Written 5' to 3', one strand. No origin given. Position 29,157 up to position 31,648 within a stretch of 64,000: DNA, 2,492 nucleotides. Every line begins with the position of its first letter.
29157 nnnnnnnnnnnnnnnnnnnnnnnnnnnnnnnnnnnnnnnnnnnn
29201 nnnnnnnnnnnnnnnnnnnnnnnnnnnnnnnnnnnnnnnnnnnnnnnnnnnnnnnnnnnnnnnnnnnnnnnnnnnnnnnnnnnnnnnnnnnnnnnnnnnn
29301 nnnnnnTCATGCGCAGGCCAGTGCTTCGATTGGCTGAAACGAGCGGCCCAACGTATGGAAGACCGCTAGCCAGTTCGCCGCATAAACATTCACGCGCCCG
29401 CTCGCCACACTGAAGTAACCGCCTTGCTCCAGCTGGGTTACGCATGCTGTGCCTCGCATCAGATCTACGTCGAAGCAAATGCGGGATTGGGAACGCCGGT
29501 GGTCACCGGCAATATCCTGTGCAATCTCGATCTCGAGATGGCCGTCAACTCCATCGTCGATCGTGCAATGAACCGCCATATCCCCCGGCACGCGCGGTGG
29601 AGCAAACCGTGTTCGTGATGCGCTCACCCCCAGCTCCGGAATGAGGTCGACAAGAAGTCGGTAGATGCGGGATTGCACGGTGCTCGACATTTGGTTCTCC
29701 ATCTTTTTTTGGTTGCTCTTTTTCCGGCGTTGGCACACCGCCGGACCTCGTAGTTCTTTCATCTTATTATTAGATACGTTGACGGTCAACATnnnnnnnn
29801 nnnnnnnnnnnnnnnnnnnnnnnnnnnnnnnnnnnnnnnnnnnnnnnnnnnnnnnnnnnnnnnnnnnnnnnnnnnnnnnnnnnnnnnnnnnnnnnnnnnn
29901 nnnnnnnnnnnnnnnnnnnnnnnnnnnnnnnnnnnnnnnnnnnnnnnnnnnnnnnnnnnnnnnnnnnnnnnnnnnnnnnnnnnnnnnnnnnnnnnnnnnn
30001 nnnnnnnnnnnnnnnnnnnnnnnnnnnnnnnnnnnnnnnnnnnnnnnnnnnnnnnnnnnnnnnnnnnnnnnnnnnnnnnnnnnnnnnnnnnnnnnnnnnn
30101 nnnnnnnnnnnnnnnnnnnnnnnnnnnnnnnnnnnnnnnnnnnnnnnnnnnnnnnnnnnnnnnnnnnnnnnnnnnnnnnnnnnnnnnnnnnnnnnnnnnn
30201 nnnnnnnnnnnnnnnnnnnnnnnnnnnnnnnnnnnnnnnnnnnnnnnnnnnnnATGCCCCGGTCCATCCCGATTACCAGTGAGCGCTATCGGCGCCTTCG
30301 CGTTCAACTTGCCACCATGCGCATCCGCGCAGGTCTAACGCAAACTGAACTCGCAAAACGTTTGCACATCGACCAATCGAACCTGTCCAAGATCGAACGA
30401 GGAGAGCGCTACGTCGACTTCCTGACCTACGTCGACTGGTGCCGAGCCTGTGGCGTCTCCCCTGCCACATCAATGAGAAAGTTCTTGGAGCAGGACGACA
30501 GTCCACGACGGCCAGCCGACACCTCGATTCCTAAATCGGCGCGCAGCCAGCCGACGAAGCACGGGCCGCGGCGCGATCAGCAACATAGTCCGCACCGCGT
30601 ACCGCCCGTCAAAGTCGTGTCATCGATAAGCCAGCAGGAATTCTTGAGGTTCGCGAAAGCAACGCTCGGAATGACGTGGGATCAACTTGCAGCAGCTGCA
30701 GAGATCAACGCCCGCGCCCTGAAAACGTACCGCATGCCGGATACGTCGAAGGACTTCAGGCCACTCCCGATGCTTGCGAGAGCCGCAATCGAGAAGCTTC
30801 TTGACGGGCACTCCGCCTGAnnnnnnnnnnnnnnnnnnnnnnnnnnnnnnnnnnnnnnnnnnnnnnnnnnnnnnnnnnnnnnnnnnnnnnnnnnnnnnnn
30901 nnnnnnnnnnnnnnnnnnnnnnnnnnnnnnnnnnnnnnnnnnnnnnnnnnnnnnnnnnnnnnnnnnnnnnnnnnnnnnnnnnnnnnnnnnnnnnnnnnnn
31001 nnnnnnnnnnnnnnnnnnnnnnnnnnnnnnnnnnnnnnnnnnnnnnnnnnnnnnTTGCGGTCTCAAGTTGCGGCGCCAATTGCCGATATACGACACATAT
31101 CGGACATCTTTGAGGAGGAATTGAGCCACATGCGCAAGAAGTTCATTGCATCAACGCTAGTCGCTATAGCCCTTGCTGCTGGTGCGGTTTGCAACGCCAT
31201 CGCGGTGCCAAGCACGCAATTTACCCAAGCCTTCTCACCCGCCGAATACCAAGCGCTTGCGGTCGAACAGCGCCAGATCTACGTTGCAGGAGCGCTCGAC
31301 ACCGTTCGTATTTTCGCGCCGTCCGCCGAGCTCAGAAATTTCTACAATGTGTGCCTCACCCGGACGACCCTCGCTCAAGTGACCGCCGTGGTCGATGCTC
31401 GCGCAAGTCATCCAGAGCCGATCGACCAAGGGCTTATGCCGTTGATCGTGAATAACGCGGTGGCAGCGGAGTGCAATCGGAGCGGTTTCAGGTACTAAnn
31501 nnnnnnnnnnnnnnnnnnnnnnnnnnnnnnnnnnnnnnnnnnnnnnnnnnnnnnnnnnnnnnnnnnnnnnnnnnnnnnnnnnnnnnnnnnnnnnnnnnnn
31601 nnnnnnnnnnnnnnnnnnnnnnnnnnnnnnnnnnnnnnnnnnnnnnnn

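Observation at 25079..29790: Second, different replication/partition module (RepA, KorA-like, KorB/ParB, IncC/ParA) only about 14 kb from the TrfA/ParAB replicon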

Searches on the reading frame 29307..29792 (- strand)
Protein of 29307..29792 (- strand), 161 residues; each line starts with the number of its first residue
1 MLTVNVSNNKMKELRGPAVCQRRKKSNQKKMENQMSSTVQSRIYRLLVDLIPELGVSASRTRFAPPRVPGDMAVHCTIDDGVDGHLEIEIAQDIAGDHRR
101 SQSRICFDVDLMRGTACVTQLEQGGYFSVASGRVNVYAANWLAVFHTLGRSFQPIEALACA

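Call 4: search_protein_families(library=pfam, proteins=[window:29307-29792:-], max_evalue=0.01)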
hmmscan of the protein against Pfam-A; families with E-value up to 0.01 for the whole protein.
window:29307-29792:- (161 aa): 0 families

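Call 5: search_protein_families(library=ncbifam, proteins=[window:29307-29792:-], max_evalue=0.01)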
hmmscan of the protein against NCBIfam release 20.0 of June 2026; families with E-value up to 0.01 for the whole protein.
window:29307-29792:- (161 aa): 0 families
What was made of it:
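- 29307..29792 (-): First gene of the operon: a conserved small protein of unknown function. The true start is probably at about 29702 or 29690, because the first 30 nt of the long ORF are the promoter. No Pfam or NCBIfam hit (calls 4, 5).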

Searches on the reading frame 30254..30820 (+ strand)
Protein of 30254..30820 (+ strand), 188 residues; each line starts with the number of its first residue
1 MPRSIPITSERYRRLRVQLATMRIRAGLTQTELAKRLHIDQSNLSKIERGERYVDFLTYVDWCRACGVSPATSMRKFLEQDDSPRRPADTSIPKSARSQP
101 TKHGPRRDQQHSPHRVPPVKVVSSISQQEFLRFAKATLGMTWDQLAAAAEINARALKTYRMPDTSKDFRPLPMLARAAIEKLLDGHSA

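Call 4: search_protein_families(library=pfam, proteins=[window:30254-30820:+], max_evalue=0.01)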
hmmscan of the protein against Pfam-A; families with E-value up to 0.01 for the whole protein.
window:30254-30820:+ (188 aa): 9 families
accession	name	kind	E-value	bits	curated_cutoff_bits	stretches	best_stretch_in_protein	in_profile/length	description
PF13560.12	HTH_31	-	1.1e-13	51.8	27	1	15-71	2-59/64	Helix-turn-helix domain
PF01381.28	HTH_3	-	2.4e-13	50.3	23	1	20-71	2-53/55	Helix-turn-helix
PF12844.13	HTH_19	-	1.2e-09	38.4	30.2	1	19-70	4-55/64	Helix-turn-helix domain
PF13443.12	HTH_26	-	1.3e-05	25.8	22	1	21-72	4-56/63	Cro/C1-type HTH DNA-binding domain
PF13744.12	HTH_37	-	0.0001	22.5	27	1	17-51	21-55/80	Helix-turn-helix domain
PF13413.12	HTH_25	-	0.00064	19.9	24.6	1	19-50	2-33/62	Helix-turn-helix domain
PF20432.4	Xre-like-HTH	-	0.0033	18.1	25.8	0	25-52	21-47/63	Antitoxin Xre-like helix-turn-helix domain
PF12802.13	MarR_2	-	0.0042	17.6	27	1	25-47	17-40/61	MarR family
PF01047.28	MarR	-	0.0097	16.2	24.6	0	27-47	17-37/59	MarR family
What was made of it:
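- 30254..30820 (+): Divergently transcribed Xre-type HTH gene, conserved next to the operon. HTH_31/HTH_3 at 1e-13 (call 4).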

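Call 5: search_protein_families(library=ncbifam, proteins=[window:30254-30820:+], max_evalue=0.01)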
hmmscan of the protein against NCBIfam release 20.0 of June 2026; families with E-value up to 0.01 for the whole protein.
window:30254-30820:+ (188 aa): 9 families
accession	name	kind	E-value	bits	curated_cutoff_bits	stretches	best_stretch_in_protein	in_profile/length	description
TIGR03070.1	couple_hipB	subfamily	1e-05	25.4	71.65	1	18-63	6-51/58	type II toxin-antitoxin system Y4mF family antitoxin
NF041951.1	phage_RstR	subfamily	1.8e-05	25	80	1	17-52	5-40/108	RstR family transcriptional repressor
NF008853.0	PRK11891.1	equivalog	1.9e-05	23.5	560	1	124-183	2-61/430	aspartate carbamoyltransferase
TIGR00270.2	TIGR00270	equivalog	3.5e-05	23.7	110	0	22-51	83-112/159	multiprotein bridging factor aMBF1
NF007271.0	PRK09726.1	equivalog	0.00031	20.7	79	1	18-55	16-53/88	type II toxin-antitoxin system antitoxin HipB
TIGR02607.1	antidote_HigA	equivalog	0.0019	18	47.7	0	27-70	20-63/81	HigA family addiction module antitoxin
TIGR02612.1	mob_myst_A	hypoth_equivalog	0.002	18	122.6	0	21-51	32-62/150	mobile mystery protein A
TIGR03830.1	CxxCG_CxxCG_HTH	subfamily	0.0028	17.4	61.8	0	18-51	69-102/127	type II TA system antitoxin MqsA family protein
NF038310.1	lysogeny_AimR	equivalog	0.0076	15.3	70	1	26-65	8-47/365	AimR family lysis-lysogeny pheromone receptor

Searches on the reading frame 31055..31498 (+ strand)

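Call 4: search_protein_families(library=pfam, proteins=[window:31055-31498:+], max_evalue=0.01)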
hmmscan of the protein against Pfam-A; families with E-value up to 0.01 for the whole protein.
window:31055-31498:+ (147 aa): 1 family
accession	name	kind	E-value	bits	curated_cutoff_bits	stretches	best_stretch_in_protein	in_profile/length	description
PF03362.18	Herpes_UL47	-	0.0097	15.2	25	0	27-120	180-274/454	Herpesvirus UL47 protein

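Call 5: search_protein_families(library=ncbifam, proteins=[window:31055-31498:+], max_evalue=0.01)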
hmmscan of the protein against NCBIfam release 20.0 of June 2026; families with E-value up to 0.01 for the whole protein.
window:31055-31498:+ (147 aa): 0 families
